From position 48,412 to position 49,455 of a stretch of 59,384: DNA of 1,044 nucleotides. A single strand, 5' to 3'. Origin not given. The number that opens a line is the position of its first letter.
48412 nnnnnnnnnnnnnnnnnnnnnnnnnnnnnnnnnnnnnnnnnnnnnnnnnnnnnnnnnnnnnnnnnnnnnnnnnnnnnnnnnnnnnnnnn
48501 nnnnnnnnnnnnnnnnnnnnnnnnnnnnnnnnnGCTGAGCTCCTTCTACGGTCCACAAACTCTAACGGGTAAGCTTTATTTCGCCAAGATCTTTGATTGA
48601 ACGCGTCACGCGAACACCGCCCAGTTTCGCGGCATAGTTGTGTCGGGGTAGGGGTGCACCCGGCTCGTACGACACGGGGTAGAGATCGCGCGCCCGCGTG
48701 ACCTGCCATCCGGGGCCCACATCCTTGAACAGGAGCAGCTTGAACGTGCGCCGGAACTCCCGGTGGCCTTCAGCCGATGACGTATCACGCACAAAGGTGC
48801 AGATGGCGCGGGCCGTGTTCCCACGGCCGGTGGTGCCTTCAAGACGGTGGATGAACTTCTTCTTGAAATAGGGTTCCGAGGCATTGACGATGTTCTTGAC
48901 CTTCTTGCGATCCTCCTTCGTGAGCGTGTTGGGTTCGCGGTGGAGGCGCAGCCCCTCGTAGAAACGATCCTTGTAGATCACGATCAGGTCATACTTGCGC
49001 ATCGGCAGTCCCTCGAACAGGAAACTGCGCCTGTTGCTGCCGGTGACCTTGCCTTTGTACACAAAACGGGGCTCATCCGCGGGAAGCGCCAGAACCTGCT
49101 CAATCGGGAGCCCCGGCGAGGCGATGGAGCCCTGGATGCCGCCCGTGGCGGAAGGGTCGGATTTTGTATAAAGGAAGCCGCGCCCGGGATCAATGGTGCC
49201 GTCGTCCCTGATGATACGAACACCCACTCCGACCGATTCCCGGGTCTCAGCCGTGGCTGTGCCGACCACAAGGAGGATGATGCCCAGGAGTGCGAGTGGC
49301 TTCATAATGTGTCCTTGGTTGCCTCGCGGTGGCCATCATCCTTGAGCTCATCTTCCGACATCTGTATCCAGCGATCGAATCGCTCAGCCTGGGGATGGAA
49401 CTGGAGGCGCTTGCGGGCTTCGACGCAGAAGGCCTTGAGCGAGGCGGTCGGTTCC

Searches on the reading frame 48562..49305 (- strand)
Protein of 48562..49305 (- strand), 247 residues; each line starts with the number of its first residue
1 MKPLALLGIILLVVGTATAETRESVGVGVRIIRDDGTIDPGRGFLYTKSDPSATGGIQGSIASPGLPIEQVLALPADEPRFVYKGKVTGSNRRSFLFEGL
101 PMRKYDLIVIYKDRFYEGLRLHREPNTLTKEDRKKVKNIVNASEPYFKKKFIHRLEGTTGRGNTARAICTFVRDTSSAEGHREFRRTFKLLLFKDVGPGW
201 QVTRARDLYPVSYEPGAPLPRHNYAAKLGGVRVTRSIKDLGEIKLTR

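Call 4: search_protein_families(library=pfam, proteins=[window:48562-49305:-], max_evalue=0.01)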
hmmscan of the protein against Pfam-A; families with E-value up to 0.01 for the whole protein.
window:48562-49305:- (247 aa): 0 families

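Call 5: search_protein_families(library=ncbifam, proteins=[window:48562-49305:-], max_evalue=0.01)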
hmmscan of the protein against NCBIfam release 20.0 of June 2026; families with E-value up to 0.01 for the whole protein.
window:48562-49305:- (247 aa): 0 families

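Call 40: search_solved_structures(query=A3, max_evalue=1)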
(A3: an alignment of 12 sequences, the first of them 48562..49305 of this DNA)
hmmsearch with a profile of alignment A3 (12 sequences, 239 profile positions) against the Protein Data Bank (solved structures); distinct sequences matched with E-value up to 1: 3.
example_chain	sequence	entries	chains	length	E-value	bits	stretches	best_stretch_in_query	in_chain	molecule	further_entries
6ixe_A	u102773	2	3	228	0.38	13.2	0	116-134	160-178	SH3 domain-binding protein 5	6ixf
6ixg_A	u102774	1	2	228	0.39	13.1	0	116-134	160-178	SH3 domain-binding protein 5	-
9wnd_B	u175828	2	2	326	0.46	12.9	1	125-187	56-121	Guanine nucleotide-binding protein G(I)/G(S)/G(O) subunit gamma-2,Guanine nucleotide-bindi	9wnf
